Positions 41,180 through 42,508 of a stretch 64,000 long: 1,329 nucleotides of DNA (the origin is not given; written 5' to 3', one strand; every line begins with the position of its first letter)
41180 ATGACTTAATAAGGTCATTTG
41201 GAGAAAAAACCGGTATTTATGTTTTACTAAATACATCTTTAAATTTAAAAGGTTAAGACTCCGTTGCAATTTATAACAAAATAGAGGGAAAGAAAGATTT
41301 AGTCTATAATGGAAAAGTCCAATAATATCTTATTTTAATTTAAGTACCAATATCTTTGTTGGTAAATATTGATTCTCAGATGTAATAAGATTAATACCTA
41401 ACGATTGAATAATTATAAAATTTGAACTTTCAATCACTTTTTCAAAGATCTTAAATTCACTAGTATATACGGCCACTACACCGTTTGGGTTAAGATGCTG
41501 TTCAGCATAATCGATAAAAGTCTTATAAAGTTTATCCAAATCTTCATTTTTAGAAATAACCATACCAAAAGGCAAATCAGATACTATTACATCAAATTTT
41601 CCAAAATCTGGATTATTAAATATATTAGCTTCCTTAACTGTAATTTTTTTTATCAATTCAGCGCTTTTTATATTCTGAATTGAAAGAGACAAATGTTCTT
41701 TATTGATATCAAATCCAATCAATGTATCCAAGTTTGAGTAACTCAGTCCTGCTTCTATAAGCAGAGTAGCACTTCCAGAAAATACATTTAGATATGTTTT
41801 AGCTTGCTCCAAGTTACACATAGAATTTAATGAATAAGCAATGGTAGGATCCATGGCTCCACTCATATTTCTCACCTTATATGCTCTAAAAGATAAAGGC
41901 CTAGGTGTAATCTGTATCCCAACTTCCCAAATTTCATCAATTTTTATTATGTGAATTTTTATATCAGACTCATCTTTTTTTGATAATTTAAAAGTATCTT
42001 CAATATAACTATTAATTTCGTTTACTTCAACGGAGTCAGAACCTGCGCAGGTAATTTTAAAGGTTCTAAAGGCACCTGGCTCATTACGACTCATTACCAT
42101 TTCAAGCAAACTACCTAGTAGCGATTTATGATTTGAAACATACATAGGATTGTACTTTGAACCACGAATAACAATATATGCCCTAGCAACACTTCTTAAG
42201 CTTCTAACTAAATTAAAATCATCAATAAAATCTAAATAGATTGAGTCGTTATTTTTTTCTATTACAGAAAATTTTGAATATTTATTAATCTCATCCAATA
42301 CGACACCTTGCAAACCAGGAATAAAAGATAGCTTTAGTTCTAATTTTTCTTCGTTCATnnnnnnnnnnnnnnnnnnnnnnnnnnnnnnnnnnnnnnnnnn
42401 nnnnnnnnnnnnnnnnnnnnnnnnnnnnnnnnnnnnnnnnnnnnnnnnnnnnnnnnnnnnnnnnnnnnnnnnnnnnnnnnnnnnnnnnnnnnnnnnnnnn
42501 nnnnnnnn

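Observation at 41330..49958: Glycosylation cluster with GT2-GT9 fusion enzyme and a tandemly duplicated Nudix-hydrolase plus APH-like kinase pair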

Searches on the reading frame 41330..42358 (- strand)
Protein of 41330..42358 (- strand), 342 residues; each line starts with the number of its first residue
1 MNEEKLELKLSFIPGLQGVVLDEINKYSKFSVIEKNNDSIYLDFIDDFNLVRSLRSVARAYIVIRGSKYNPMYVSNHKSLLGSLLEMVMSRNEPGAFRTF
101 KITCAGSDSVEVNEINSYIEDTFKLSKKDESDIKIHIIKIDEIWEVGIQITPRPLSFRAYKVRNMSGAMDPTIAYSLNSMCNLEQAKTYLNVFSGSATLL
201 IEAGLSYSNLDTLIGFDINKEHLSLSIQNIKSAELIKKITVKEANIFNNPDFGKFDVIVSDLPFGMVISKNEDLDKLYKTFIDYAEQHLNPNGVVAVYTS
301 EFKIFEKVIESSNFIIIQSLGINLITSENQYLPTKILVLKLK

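Call 3: search_protein_families(library=pfam, proteins=[window:41330-42358:-], max_evalue=0.01)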
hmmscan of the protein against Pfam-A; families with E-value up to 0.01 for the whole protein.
window:41330-42358:- (342 aa): 6 families
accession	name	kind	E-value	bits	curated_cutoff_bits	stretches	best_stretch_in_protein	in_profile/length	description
PF01170.24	UPF0020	-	6.7e-27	94.9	22.3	1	158-313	1-180/197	RMKL-like, methyltransferase domain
PF13847.12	Methyltransf_31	-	1.5e-08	34.9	27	1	184-301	2-113/145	Methyltransferase domain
PF05175.20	MTS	-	9.2e-07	29.1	23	1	195-310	41-151/170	Methyltransferase small domain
PF11599.14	AviRa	-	2.7e-06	27.5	25.7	1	237-305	145-216/232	RRNA methyltransferase AviRa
PF03602.21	Cons_hypoth95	-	0.00029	21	24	1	185-301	41-154/182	Conserved hypothetical protein 95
PF09445.16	Methyltransf_15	-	0.0091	16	22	0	187-264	2-81/165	RNA cap guanine-N2 methyltransferase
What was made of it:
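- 41330..42358 (-): SAM-dependent methyltransferase of the UPF0020 / Trm14-TrmN type (342 aa). Its start overlaps the fusion gene's stop by 4 nt. Fourth core gene. PF01170 6.7e-27 (call 3).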

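Call 4: search_protein_families(library=ncbifam, proteins=[window:41330-42358:-], max_evalue=0.01)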
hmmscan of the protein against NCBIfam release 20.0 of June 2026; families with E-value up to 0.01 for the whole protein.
window:41330-42358:- (342 aa): 13 families
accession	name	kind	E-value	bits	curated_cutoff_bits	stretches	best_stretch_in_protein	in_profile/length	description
NF040721.1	Trm14_Arch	equivalog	4.7e-22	78.6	280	2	212-322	246-357/370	tRNA (guanine(6)-N2)-methyltransferase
NF033398.1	rRNA_meth_EmtA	equivalog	1.7e-14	54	625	1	11-299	6-296/336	EmtA family 23S rRNA (guanine(2470)) methyltransferase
NF040850.1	Trm14_Thcoccales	equivalog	2.4e-13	49.8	480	1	140-317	172-347/365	tRNA (guanine(6)-N2)-methyltransferase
TIGR01177.1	TIGR01177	hypoth_equivalog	6.5e-12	45.4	316.55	1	120-316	113-311/330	TIGR01177 family methyltransferase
NF008748.0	PRK11783.1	equivalog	1.4e-10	40.1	466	2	211-304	259-354/704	bifunctional 23S rRNA (guanine(2069)-N(7))-methyltransferase RlmK/23S rRNA (guanine(2445)-N(2))-methyltransferase RlmL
TIGR03533.1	L3_gln_methyl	equivalog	7.8e-08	32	229.7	1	173-264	109-199/284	50S ribosomal protein L3 N(5)-glutamine methyltransferase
NF011529.0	PRK14968.1-3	equivalog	3.6e-07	29.8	162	1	185-311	34-168/198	putative methyltransferase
TIGR00536.1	hemK_fam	subfamily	6.5e-05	22.1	115.5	1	176-264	105-192/286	HemK family protein methyltransferase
TIGR03534.1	RF_mod_PrmC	equivalog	0.00012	21.6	199.1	1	190-263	93-165/253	peptide chain release factor N(5)-glutamine methyltransferase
TIGR00095.1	TIGR00095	equivalog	0.0012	18.5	117.5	1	187-310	54-173/194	16S rRNA (guanine(966)-N(2))-methyltransferase RsmD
NF006138.0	PRK08287.1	equivalog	0.0043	16.9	210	0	180-295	26-127/189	decarboxylating cobalt-precorrin-6B (C(15))-methyltransferase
NF052510.1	methyltran_MpqE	exception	0.0084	15.5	335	0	180-246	41-107/234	methyl-plastoquinone biosynthesis methyltransferase MpqE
NF007023.0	PRK09489.1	equivalog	0.0085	15.3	295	0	217-310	227-314/342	16S rRNA (guanine(1207)-N(2))-methyltransferase RsmC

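Call 27: search_solved_structures(query=window:41330-42358:-, max_evalue=0.001)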
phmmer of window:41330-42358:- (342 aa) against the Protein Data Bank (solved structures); distinct sequences matched with E-value up to 0.001: 3.
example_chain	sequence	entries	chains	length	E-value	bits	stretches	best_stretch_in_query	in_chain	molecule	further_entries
3tma_A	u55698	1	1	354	9.1e-10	41.5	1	144-305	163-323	methyltransferase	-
3tlj_A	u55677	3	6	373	4e-08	36.1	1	140-318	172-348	tRNA (guanine N2-)-methyltransferase Trm14 | Crystal structure of Trm14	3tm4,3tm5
3ldu_A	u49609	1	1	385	0.00047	22.7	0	116-210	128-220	Putative methylase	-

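Call 39: search_solved_structures(query=A2, max_evalue=0.01, show_alignments=2)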
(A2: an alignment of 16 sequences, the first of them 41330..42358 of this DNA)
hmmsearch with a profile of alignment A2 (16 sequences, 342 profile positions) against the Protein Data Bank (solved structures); distinct sequences matched with E-value up to 0.01: 7.
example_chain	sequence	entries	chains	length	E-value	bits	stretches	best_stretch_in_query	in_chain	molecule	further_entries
3tlj_A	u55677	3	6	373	5.1e-14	55.4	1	139-318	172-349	tRNA (guanine N2-)-methyltransferase Trm14 | Crystal structure of Trm14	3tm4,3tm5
3tma_A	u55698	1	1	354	1.4e-09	40.7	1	142-308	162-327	methyltransferase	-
3k0b_A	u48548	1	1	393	2.9e-06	29.9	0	206-280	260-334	predicted N6-adenine-specific DNA methylase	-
3ldu_A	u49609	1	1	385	5.2e-05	25.8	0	123-205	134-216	Putative methylase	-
7wm6_A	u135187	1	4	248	0.004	19.5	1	176-263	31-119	Methyltransferase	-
3ldg_A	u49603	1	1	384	0.0046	19.3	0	129-208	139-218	Putative uncharacterized protein SMU.472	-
7wm5_A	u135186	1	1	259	0.0054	19.1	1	176-263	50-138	Methyltransferase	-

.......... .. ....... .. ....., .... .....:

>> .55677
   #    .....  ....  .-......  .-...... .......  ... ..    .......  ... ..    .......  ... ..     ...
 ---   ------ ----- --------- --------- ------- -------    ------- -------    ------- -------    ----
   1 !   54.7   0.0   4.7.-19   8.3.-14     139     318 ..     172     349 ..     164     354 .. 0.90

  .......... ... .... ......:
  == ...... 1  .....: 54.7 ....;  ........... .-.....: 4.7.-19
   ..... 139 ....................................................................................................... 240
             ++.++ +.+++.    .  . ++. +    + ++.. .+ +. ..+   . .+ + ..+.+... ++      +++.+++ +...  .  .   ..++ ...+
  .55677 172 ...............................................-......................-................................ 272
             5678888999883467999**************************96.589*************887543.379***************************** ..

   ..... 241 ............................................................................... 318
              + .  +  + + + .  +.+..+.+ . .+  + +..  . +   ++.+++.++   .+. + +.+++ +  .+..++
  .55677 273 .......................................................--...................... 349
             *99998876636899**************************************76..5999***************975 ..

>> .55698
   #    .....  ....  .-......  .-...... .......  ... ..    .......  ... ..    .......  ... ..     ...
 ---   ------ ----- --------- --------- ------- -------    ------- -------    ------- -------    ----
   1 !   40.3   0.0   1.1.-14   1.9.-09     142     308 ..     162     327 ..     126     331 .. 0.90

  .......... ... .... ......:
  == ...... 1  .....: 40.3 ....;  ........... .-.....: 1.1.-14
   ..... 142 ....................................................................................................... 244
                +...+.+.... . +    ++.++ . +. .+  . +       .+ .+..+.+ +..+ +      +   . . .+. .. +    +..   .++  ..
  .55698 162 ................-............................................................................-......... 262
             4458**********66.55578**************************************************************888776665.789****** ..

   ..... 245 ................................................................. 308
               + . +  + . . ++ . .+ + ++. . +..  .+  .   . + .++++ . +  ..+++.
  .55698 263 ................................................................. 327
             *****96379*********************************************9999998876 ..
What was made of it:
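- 41330..42358 (-): A profile of orthologs matches PDB Trm14 3tlj at 5e-14 and TrmN 3tma at 1.4e-9, from residue about 139 onward (call 39).
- On THUMP-type RNA m2G methyltransferases (Trm14, TrmN, RlmL, EmtA): PDB Trm14 matches at 5e-14 (call 39).
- The methyltransferase catalytic domain is closest to the tRNA m2G6 enzymes Trm14 and TrmN (calls 27, 39).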

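Call 41: search_protein_families(library=pfam, alignment_id=A2, max_evalue=1)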
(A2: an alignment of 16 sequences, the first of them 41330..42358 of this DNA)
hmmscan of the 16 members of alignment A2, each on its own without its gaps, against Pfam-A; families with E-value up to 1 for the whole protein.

A. member 1, window:41330-42358:- (342 aa): 8 families
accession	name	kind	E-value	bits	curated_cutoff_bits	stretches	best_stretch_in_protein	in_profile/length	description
PF01170.24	UPF0020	-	6.7e-27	94.9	22.3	1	158-313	1-180/197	RMKL-like, methyltransferase domain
PF13847.12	Methyltransf_31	-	1.5e-08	34.9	27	1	184-301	2-113/145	Methyltransferase domain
PF05175.20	MTS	-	9.2e-07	29.1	23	1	195-310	41-151/170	Methyltransferase small domain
PF11599.14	AviRa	-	2.7e-06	27.5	25.7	1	237-305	145-216/232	RRNA methyltransferase AviRa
PF03602.21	Cons_hypoth95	-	0.00029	21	24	1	185-301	41-154/182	Conserved hypothetical protein 95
PF09445.16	Methyltransf_15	-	0.0091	16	22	1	187-264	2-81/165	RNA cap guanine-N2 methyltransferase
PF01728.25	FtsJ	-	0.012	16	24.1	1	213-310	48-150/181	FtsJ-like methyltransferase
PF01596.23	Methyltransf_3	-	0.071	12.8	22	1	177-245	36-104/204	O-methyltransferase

B. families by the number of members that match (of 16 scanned): 27 families (the first 25 are shown)
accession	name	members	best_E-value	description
PF01170.24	UPF0020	16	3.6e-29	RMKL-like, methyltransferase domain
PF13847.12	Methyltransf_31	16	3.5e-12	Methyltransferase domain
PF11599.14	AviRa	16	2.7e-06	RRNA methyltransferase AviRa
PF03602.21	Cons_hypoth95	16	1.4e-05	Conserved hypothetical protein 95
PF05175.20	MTS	14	4.8e-09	Methyltransferase small domain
PF01596.23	Methyltransf_3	13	0.00013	O-methyltransferase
PF13649.12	Methyltransf_25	9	3.1e-05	Methyltransferase domain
PF09445.16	Methyltransf_15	9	0.0013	RNA cap guanine-N2 methyltransferase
PF08241.18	Methyltransf_11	3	0.068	Methyltransferase domain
PF06325.19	PrmA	2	0.0092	Ribosomal protein L11 methyltransferase (PrmA)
PF02353.26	CMAS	2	0.011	Mycolic acid cyclopropane synthetase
PF01728.25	FtsJ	2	0.012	FtsJ-like methyltransferase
PF02410.21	RsfS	2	0.028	Ribosomal silencing factor during starvation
PF22806.1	M_C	2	0.047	Protein M, C-terminal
PF18664.7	CdiA_C_tRNase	1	0.043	CdiA C-terminal tRNase domain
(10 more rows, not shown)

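Call 73: search_protein_families(library=phrogs, proteins=[window:41330-42358:-], max_evalue=0.001)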
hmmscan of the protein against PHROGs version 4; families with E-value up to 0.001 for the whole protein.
window:41330-42358:- (342 aa): 0 families

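Call 74: search_protein_families(library=padloc, proteins=[window:41330-42358:-], max_evalue=0.001)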
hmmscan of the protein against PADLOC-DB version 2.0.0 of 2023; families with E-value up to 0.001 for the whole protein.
window:41330-42358:- (342 aa): 2 families
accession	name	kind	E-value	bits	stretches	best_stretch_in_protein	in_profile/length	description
PDLC04134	mad2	-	1.7e-17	61.4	1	170-308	276-405/492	mads_2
PDLC03377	MTase_II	-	6.5e-05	19.7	1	157-235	93-166/504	Type II methyltransferase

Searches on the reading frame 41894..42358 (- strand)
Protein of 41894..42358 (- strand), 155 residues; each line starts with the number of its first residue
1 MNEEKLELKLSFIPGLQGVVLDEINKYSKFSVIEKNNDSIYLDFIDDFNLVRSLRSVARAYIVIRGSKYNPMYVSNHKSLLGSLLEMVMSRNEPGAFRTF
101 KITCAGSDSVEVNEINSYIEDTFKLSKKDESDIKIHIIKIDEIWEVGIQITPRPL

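Call 82: search_protein_families(library=ncbifam, proteins=[window:41894-42358:-], max_evalue=1)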
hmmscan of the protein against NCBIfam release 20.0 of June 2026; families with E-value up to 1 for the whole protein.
window:41894-42358:- (155 aa): 1 family
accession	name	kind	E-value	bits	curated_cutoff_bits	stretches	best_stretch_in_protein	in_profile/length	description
NF033398.1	rRNA_meth_EmtA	equivalog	0.01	15.2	625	1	11-70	6-66/336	EmtA family 23S rRNA (guanine(2470)) methyltransferase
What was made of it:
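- On THUMP-type RNA m2G methyltransferases (Trm14, TrmN, RlmL, EmtA): The N-terminal 155 residues alone give only EmtA at E 0.01, in one of ten sequences (call 82).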
